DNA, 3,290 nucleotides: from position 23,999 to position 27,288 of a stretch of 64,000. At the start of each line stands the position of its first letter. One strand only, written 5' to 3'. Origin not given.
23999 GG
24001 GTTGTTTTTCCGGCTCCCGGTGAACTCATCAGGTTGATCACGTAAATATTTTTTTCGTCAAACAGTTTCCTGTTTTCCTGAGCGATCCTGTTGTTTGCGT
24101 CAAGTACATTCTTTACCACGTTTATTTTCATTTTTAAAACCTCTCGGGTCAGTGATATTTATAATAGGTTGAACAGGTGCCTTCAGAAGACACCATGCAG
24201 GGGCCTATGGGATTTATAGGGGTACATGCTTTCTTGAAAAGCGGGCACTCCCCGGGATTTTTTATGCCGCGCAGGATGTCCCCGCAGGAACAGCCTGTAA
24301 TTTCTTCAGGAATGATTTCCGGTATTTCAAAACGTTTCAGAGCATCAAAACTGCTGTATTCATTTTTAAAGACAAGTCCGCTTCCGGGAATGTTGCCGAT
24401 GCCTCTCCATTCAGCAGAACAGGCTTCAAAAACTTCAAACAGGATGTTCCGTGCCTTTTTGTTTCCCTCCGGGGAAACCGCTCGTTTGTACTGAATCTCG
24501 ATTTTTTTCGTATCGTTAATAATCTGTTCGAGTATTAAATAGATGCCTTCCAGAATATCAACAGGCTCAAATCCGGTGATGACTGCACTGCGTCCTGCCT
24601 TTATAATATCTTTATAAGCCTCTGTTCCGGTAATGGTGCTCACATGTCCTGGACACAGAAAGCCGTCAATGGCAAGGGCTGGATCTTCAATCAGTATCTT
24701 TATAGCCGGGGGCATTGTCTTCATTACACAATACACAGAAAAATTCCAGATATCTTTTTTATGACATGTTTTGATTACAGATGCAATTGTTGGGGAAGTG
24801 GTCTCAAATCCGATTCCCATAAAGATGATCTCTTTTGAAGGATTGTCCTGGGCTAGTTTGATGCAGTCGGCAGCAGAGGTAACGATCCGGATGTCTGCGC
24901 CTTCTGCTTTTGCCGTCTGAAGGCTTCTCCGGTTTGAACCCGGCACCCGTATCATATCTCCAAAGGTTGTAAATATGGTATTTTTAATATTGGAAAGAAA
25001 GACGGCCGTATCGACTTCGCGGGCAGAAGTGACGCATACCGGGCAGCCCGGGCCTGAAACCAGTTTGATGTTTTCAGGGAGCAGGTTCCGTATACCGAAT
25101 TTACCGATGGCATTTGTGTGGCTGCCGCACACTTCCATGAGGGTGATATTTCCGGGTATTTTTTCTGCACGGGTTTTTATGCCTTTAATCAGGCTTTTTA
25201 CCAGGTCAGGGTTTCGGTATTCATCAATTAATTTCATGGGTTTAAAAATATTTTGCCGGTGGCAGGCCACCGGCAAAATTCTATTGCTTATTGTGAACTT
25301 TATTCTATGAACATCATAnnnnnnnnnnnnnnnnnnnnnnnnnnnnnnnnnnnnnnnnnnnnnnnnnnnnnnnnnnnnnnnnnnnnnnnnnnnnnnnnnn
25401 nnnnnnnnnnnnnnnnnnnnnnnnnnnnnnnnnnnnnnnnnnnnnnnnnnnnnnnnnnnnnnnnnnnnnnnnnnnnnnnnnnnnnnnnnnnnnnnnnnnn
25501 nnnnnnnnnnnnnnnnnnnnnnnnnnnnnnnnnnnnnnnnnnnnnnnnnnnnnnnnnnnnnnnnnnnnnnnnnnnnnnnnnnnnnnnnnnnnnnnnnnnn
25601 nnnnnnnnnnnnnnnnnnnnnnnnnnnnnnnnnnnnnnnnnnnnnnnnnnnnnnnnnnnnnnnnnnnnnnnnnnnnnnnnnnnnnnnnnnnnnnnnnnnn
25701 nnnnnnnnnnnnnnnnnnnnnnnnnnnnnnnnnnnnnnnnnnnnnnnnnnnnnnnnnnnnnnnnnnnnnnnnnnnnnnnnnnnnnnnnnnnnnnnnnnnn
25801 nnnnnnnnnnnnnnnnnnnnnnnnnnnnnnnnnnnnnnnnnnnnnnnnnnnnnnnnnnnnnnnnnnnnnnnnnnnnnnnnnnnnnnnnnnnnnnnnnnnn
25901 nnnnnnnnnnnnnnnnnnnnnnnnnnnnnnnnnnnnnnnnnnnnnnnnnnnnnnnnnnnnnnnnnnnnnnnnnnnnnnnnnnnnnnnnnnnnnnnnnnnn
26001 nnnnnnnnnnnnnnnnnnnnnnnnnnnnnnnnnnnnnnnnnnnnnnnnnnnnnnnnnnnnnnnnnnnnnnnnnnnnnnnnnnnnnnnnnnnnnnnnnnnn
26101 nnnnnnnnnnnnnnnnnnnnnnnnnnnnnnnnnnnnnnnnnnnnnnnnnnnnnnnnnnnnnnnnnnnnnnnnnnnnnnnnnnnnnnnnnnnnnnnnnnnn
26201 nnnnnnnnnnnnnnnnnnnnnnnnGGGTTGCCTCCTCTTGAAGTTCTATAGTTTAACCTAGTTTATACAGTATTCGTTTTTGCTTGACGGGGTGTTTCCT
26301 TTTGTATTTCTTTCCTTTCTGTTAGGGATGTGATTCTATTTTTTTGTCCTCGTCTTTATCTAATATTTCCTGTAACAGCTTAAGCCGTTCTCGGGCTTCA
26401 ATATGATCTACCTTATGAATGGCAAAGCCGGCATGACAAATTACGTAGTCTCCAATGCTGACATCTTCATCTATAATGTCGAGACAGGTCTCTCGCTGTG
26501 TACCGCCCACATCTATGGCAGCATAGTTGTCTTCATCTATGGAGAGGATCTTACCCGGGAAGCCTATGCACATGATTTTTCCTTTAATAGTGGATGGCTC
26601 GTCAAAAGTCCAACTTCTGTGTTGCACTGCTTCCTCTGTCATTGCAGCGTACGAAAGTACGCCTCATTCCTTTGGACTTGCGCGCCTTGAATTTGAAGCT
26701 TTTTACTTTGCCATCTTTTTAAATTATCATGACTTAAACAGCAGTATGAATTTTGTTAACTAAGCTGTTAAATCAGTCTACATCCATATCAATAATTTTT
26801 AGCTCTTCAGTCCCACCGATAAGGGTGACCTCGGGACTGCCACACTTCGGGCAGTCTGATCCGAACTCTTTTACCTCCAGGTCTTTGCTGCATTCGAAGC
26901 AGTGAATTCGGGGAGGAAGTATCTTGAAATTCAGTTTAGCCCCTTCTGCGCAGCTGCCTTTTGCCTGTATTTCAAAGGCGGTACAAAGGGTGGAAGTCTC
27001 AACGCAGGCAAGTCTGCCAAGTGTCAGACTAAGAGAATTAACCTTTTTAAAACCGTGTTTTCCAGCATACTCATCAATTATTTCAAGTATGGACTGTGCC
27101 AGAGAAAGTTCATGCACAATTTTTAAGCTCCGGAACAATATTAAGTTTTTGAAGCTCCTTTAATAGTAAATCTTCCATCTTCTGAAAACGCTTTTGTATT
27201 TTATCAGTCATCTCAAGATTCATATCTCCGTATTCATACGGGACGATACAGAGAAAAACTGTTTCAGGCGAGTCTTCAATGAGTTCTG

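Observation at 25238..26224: Outer-membrane beta-barrel gene inserted between hypC and hypD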

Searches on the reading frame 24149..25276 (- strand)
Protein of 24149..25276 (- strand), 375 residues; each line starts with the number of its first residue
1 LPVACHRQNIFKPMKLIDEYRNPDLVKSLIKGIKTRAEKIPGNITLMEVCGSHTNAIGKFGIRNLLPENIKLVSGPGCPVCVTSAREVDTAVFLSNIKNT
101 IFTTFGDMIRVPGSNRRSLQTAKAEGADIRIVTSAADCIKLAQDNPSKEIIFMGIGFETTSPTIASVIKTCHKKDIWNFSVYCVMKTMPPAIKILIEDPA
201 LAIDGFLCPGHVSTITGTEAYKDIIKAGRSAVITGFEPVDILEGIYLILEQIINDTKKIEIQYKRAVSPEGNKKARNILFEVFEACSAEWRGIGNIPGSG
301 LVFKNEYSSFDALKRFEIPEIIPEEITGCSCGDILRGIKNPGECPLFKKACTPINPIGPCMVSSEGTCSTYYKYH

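Call 3: search_protein_families(library=pfam, proteins=[window:24149-25276:-], max_evalue=0.1)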
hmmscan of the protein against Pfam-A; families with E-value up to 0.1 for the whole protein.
window:24149-25276:- (375 aa): 2 families
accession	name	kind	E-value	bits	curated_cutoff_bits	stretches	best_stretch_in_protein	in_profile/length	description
PF01924.21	HypD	-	2.2e-144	481.4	25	1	25-375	2-351/351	Hydrogenase formation hypA family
PF07057.17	TraI_C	-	0.085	13.1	27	0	123-163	107-147/154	DNA helicase TraI, C-terminal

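Call 4: search_protein_families(library=ncbifam, proteins=[window:24149-25276:-], max_evalue=0.1)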
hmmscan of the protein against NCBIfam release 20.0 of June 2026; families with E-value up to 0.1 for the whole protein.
window:24149-25276:- (375 aa): 3 families
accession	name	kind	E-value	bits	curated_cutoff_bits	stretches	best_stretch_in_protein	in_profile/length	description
TIGR00075.1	hypD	equivalog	1.6e-140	468.2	192.8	1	14-374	4-366/372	hydrogenase formation protein HypD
TIGR00091.1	TIGR00091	equivalog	0.0063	15.9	112.65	1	138-183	31-72/194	tRNA (guanosine(46)-N7)-methyltransferase TrmB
NF010704.0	PRK14104.1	subfamily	0.067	11.4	1041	1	214-258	89-133/546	chaperonin GroEL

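Call 61: find_homologous_proteins(query=window:24149-25237:-, max_evalue=1e-50)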
Query window:24149-25237:- (362 aa): 7999 proteins with E <= 1e-50 among 8000 candidates; the best 120 are listed.
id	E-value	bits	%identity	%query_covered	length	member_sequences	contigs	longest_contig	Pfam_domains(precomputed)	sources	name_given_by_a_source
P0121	3.7e-243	824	100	100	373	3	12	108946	PF01924.22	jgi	-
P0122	2.0e-202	690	83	100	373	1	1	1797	PF01924.22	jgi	jgi:hydrogenase expression/formation protein HypD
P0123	1.6e-198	677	81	100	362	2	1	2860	PF01924.22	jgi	jgi:hydrogenase expression/formation protein HypD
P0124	2.0e-198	677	81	100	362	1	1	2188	PF01924.22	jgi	jgi:hydrogenase expression/formation protein HypD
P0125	1.3e-197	674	80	100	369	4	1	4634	PF01924.22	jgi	jgi:hydrogenase expression/formation protein HypD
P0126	2.0e-197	674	81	100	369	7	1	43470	PF01924.22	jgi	jgi:hydrogenase expression/formation protein HypD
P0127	6.4e-197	672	81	100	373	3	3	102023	PF01924.22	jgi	-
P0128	2.0e-196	670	82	100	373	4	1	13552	PF01924.22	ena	-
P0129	1.8e-194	664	81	100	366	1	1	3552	PF01924.22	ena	-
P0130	4.2e-193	660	79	100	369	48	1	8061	PF01924.22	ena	-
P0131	6.6e-191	652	77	100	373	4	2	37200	PF01924.22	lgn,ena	-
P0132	6.6e-173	593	81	90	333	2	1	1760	PF01924.22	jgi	-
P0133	5.3e-161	554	64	100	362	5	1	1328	PF01924.22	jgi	jgi:hydrogenase expression/formation protein HypD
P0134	6.5e-161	554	65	100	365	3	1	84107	PF01924.22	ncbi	ncbi:MAG: hydrogenase formation protein HypD [Syntrophaceae bacterium]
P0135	3.5e-160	551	65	100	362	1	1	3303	PF01924.22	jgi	jgi:hydrogenase expression/formation protein HypD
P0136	2.2e-159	549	64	100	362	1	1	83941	PF01924.22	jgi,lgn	-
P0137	5.5e-159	547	65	100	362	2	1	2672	PF01924.22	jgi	-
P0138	9.1e-159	547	64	100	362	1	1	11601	PF01924.22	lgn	-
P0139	9.5e-159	547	65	100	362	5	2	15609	PF01924.22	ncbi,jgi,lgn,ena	-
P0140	1.9e-158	546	65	100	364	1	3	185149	PF01924.22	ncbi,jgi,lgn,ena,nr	ncbi:MAG TPA: hydrogenase formation protein HypD [Syntrophales bacterium]|nr:hydrogenase formation p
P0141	2.4e-158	545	64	100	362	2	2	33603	PF01924.22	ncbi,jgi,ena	-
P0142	9.0e-158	543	64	100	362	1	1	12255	PF01924.22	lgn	-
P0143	9.5e-158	543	64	100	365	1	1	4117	PF01924.22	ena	-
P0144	1.1e-157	543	64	100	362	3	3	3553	PF01924.22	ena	-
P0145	1.6e-157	542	66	100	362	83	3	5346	PF01924.22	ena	-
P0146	3.4e-157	541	65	100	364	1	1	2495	PF01924.22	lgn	-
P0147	6.7e-157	540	64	100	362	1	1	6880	PF01924.22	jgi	jgi:hydrogenase expression/formation protein HypD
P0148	1.0e-156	540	65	100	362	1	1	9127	PF01924.22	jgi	jgi:hydrogenase expression/formation protein HypD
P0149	1.2e-156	540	64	100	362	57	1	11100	PF01924.22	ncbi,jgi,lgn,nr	ncbi:MAG: hydrogenase formation protein HypD [Smithella sp.]|jgi:hydrogenase expression/formation pr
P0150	1.5e-156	539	64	100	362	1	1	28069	PF01924.22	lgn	-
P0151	1.5e-156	539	62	100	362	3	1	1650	PF01924.22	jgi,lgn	jgi:hydrogenase expression/formation protein HypD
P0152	2.0e-156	539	65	100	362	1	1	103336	PF01924.22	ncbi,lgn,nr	ncbi:MAG: hydrogenase formation protein HypD [Syntrophales bacterium]|nr:hydrogenase formation prote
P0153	2.0e-156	539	63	100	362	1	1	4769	PF01924.22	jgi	jgi:hydrogenase expression/formation protein HypD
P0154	2.9e-156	538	63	100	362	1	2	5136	PF01924.22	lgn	-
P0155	3.7e-156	538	63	100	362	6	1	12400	PF01924.22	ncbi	-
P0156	5.0e-156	538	63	100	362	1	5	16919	PF01924.22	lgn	-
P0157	7.0e-156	537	65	100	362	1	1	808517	PF01924.22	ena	-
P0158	1.0e-155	537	64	100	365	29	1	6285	PF01924.22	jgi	jgi:hydrogenase expression/formation protein HypD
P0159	1.4e-155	536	63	100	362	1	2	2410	PF01924.22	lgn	-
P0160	2.8e-155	535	62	100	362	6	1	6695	PF01924.22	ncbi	ncbi:MAG: hydrogenase formation protein HypD [Smithella sp.]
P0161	3.0e-155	535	64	100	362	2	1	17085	PF01924.22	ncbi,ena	ncbi:MAG: hydrogenase formation protein HypD [Pseudomonadota bacterium]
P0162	3.1e-155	535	63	100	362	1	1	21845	PF01924.22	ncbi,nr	ncbi:MAG: Hydrogenase expression/formation protein HypD [Syntrophaceae bacterium PtaU1.Bin231]|nr:MA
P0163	3.1e-155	535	64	100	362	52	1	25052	PF01924.22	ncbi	-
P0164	5.9e-155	534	64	100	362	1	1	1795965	PF01924.22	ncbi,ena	-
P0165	7.2e-155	534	63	100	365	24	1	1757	PF01924.22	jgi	jgi:hydrogenase expression/formation protein HypD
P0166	8.9e-155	533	63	100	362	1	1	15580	PF01924.22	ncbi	-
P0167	1.3e-154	533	63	100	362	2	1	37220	PF01924.22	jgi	jgi:hydrogenase expression/formation protein HypD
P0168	1.3e-154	533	63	100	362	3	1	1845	PF01924.22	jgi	-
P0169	1.3e-154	533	65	100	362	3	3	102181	PF01924.22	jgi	jgi:hydrogenase expression/formation protein HypD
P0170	1.5e-154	533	64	100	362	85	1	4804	PF01924.22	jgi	jgi:hydrogenase expression/formation protein HypD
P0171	2.6e-154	532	63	100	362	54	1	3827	PF01924.22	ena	-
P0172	3.0e-154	532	61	100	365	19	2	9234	PF01924.22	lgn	-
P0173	3.3e-154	532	60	99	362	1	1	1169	PF01924.22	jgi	jgi:hydrogenase expression/formation protein HypD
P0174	5.0e-154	531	62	100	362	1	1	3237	PF01924.22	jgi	-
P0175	6.4e-154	531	63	100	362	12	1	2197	PF01924.22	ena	-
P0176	7.0e-154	531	62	100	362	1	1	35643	PF01924.22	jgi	-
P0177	7.3e-154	530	63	100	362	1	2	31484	PF01924.22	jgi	-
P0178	1.1e-153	530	64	100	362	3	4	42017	PF01924.22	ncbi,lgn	-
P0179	1.3e-153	530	62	100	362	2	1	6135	PF01924.22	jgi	-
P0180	1.4e-153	530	61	100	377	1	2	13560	PF01924.22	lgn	-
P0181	1.4e-153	530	63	100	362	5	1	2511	PF01924.22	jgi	jgi:hydrogenase expression/formation protein HypD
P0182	1.5e-153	529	63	100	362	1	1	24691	PF01924.22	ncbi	-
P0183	1.8e-153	529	62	100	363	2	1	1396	PF01924.22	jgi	jgi:hydrogenase expression/formation protein HypD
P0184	1.9e-153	529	63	100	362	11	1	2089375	PF01924.22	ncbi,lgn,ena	-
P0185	2.0e-153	529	61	100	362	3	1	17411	PF01924.22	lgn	-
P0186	2.2e-153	529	63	99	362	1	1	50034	PF01924.22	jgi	jgi:hydrogenase expression/formation protein HypD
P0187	2.3e-153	529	62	100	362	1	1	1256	PF01924.22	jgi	jgi:hydrogenase expression/formation protein HypD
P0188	3.1e-153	528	62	100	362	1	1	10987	PF01924.22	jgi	-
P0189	3.2e-153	528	61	100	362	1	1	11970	PF01924.22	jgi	-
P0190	4.7e-153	528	61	100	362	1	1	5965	PF01924.22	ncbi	-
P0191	4.8e-153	528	63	100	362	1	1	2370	PF01924.22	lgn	-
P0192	5.9e-153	527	61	100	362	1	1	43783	PF01924.22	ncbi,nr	ncbi:MAG: hydrogenase formation protein HypD [Desulfobacterota bacterium]|nr:hydrogenase formation p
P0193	7.1e-153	527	63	100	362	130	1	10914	PF01924.22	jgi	-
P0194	7.8e-153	527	62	100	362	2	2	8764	PF01924.22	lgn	-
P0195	9.2e-153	527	62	100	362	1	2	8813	PF01924.22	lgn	-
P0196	1.3e-152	526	63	100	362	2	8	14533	PF01924.22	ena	-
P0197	1.3e-152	526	61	100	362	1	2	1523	PF01924.22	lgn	-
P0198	1.3e-152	526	64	100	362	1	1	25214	PF01924.22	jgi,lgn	jgi:hydrogenase expression/formation protein HypD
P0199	1.4e-152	526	62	100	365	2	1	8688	PF01924.22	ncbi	-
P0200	1.7e-152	526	61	100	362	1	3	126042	PF01924.22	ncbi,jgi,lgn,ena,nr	ncbi:MAG: hydrogenase formation protein HypD [Deltaproteobacteria bacterium HGW-Deltaproteobacteria-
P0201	1.8e-152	526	62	100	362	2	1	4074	PF01924.22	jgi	jgi:hydrogenase expression/formation protein HypD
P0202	2.1e-152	526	63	100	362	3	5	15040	PF01924.22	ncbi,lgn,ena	-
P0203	3.0e-152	525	61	100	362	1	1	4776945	PF01924.22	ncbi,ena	-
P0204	3.8e-152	525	63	100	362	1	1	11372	PF01924.22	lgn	-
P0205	4.1e-152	525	62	99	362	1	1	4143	PF01924.22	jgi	jgi:hydrogenase expression/formation protein HypD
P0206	5.1e-152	524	63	100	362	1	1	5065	PF01924.22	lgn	-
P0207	5.8e-152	524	62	100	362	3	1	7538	PF01924.22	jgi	jgi:hydrogenase expression/formation protein HypD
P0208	7.2e-152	524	61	100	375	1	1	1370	PF01924.22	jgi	jgi:hydrogenase expression/formation protein HypD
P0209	7.9e-152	524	61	100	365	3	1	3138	PF01924.22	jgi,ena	-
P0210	8.1e-152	524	62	100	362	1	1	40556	PF01924.22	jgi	jgi:hydrogenase expression/formation protein HypD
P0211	8.5e-152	524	62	100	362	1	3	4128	PF01924.22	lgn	-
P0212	9.5e-152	523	62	100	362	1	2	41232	PF01924.22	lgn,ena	-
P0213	1.0e-151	523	61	100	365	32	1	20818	PF01924.22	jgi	jgi:hydrogenase expression/formation protein HypD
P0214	1.1e-151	523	64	100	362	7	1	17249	PF01924.22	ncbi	ncbi:MAG: hydrogenase formation protein HypD [Desulfomonilia bacterium]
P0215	1.1e-151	523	62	100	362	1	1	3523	PF01924.22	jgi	jgi:hydrogenase expression/formation protein HypD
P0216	1.2e-151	523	61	100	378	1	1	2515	PF01924.22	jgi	jgi:hydrogenase expression/formation protein HypD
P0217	1.2e-151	523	62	100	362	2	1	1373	PF01924.22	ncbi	-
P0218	1.3e-151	523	62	100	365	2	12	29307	PF01924.22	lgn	-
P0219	1.5e-151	523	62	100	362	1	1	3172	PF01924.22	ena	-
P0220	2.0e-151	522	63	100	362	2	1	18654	PF01924.22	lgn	-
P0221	2.1e-151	522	62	100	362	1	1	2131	PF01924.22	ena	-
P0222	2.1e-151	522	61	100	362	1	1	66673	PF01924.22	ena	-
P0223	2.6e-151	522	61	100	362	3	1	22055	PF01924.22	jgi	-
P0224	2.8e-151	522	62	100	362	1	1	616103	PF01924.22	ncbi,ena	-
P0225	2.8e-151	522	62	100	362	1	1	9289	PF01924.22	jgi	jgi:hydrogenase expression/formation protein HypD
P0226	3.6e-151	522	62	99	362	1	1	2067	PF01924.22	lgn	-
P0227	5.5e-151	521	62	100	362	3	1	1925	PF01924.22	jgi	jgi:hydrogenase expression/formation protein HypD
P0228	7.8e-151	520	62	99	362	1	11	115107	PF01924.22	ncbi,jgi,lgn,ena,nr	ncbi:MAG TPA: hydrogenase formation protein HypD [Deltaproteobacteria bacterium]|jgi:hydrogenase exp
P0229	9.1e-151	520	61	100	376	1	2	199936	PF01924.22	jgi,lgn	-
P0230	9.2e-151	520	63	100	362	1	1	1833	PF01924.22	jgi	-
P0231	9.4e-151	520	62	100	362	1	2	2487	PF01924.22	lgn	-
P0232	1.0e-150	520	63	100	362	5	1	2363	PF01924.22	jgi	jgi:hydrogenase expression/formation protein HypD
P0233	1.1e-150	520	61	100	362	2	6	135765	PF01924.22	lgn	-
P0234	1.1e-150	520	62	100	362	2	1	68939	PF01924.22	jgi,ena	-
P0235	1.6e-150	519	60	100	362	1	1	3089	PF01924.22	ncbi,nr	ncbi:MAG: hydrogenase formation protein HypD [Deltaproteobacteria bacterium]|nr:hydrogenase formatio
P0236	1.7e-150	519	61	100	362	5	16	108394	PF01924.22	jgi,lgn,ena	jgi:hydrogenase expression/formation protein HypD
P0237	1.9e-150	519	60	100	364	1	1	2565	PF01924.22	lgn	-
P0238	2.3e-150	519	61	100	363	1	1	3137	PF01924.22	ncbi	-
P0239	2.3e-150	519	63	100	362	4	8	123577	PF01924.22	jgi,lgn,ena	-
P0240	2.8e-150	519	62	100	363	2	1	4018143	PF01924.22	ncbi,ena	-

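Call 62: find_encoding_contigs(protein=P0131, flank=5000, max_places=1)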
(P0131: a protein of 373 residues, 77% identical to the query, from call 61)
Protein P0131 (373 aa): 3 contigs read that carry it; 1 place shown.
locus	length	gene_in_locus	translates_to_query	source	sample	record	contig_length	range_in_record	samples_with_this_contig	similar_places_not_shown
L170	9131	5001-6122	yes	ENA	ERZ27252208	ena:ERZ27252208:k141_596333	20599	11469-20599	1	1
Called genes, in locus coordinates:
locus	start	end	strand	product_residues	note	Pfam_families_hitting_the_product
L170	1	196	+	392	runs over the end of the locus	PF01058:Oxidored_q6, PF14720:NiFe_hyd_SSU_C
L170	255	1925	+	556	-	PF27537:HoxH, PF00374:NiFeSe_Hases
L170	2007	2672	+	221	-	PF01292:Ni_hydr_CYTB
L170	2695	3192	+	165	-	PF01750:HycI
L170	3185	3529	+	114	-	PF01155:HypA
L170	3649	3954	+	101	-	PF01455:HupF_HypC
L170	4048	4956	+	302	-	-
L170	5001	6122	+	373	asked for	PF01924:HypD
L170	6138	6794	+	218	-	PF02492:cobW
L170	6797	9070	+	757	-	PF00708:Acylphosphatase, PF07503:zf-HYPF, PF01300:Sua5_yciO_yrdC, PF17788:HypF_C, PF22521:HypF_C_2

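Call 63: find_encoding_contigs(protein=P0134, flank=5000, max_places=1)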
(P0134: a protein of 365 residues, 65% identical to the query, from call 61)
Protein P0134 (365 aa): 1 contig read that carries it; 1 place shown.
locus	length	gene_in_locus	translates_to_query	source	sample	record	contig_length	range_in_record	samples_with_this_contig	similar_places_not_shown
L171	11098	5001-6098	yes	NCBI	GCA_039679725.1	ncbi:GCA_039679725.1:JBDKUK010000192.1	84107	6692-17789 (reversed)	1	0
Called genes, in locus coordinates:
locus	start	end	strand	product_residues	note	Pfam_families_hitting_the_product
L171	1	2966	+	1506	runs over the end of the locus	-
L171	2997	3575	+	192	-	-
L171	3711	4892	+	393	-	PF01590:GAF, PF13185:GAF_2, PF13492:GAF_3, PF01590:GAF, PF13185:GAF_2, PF13492:GAF_3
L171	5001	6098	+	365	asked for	PF01924:HypD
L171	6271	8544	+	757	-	PF00708:Acylphosphatase, PF07503:zf-HYPF, PF01300:Sua5_yciO_yrdC, PF17788:HypF_C, PF22521:HypF_C_2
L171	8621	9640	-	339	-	PF07478:Dala_Dala_lig_C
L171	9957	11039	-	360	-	PF12797:Fer4_2 (faint), PF13237:Fer4_10, PF14697:Fer4_21 (weak), PF12838:Fer4_7, PF13187:Fer4_9, PF25160:LdpA_Fe-S-bd (weak), PF00037:Fer4 (weak), PF12837:Fer4_6 (weak)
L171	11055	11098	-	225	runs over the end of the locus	PF02492:cobW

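Call 64: find_encoding_contigs(protein=P0140, flank=5000, max_places=1)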
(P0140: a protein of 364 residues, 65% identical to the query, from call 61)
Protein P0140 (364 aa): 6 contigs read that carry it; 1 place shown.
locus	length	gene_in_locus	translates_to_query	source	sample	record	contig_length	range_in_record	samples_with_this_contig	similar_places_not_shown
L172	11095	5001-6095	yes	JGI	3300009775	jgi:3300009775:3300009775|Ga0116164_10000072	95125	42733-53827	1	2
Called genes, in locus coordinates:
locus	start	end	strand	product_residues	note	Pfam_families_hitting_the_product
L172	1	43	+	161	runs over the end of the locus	-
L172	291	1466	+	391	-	PF01058:Oxidored_q6, PF14720:NiFe_hyd_SSU_C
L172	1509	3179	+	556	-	PF27537:HoxH, PF00374:NiFeSe_Hases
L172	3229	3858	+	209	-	PF01292:Ni_hydr_CYTB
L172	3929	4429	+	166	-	PF01750:HycI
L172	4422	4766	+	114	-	PF01155:HypA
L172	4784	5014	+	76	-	PF01455:HupF_HypC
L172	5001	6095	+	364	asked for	PF01924:HypD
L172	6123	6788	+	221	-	PF02492:cobW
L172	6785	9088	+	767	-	PF00708:Acylphosphatase, PF07503:zf-HYPF, PF01300:Sua5_yciO_yrdC, PF17788:HypF_C, PF22521:HypF_C_2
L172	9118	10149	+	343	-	PF00586:AIRS, PF02769:AIRS_C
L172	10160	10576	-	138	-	PF01402:RHH_1, PF08753:NikR_C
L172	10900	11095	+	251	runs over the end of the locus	-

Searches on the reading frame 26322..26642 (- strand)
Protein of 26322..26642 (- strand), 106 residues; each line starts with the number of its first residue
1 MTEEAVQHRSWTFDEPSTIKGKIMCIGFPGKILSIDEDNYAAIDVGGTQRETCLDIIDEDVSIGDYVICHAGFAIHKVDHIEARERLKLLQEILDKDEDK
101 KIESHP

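Call 3: search_protein_families(library=pfam, proteins=[window:26322-26642:-], max_evalue=0.1)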
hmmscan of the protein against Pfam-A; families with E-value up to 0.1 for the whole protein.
window:26322-26642:- (106 aa): 2 families
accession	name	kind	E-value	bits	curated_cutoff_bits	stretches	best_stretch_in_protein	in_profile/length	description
PF01455.23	HupF_HypC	-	1.9e-23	82.8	28.5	1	24-90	1-65/65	HupF/HypC family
PF16593.10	Cas9-BH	-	0.019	15.1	26.3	1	84-96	15-27/33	Bridge helix of CRISPR-associated endonuclease Cas9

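Call 4: search_protein_families(library=ncbifam, proteins=[window:26322-26642:-], max_evalue=0.1)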
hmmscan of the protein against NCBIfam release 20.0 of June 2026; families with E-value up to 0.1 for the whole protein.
window:26322-26642:- (106 aa): 3 families
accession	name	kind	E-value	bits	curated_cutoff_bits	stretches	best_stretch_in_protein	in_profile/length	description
TIGR00074.1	hypC_hupF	subfamily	8e-20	70.5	48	1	24-100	1-75/80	HypC/HybG/HupF family hydrogenase formation chaperone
NF007712.0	PRK10409.1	equivalog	2.1e-13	50.3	136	1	24-99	1-80/90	HypC/HybG/HupF family hydrogenase formation chaperone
NF007721.0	PRK10413.1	equivalog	2.6e-11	43.3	115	1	24-93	1-75/87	hydrogenase maturation factor HybG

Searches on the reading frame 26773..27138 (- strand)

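Call 3: search_protein_families(library=pfam, proteins=[window:26773-27138:-], max_evalue=0.1)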
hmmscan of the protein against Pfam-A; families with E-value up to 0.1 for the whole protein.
window:26773-27138:- (121 aa): 5 families
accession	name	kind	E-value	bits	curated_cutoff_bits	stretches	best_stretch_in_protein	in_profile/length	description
PF01155.25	HypA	-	2.8e-27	95.4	28.9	1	9-119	2-111/112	Hydrogenase/urease nickel incorporation, metallochaperone, hypA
PF12172.15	zf-ChsH2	-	0.007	16.6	23.2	0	74-88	22-37/37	ChsH2, rubredoxin-like zinc ribbon domain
PF23455.1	DUF7129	-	0.037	14.2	30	1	80-102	14-36/45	Domain of unknown function (DUF7129)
PF12773.13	DZR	-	0.05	14.2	27.3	1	78-102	13-33/45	Double zinc ribbon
PF09723.15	Zn_ribbon_8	-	0.092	13.2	34.4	0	79-104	7-37/41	Zinc ribbon domain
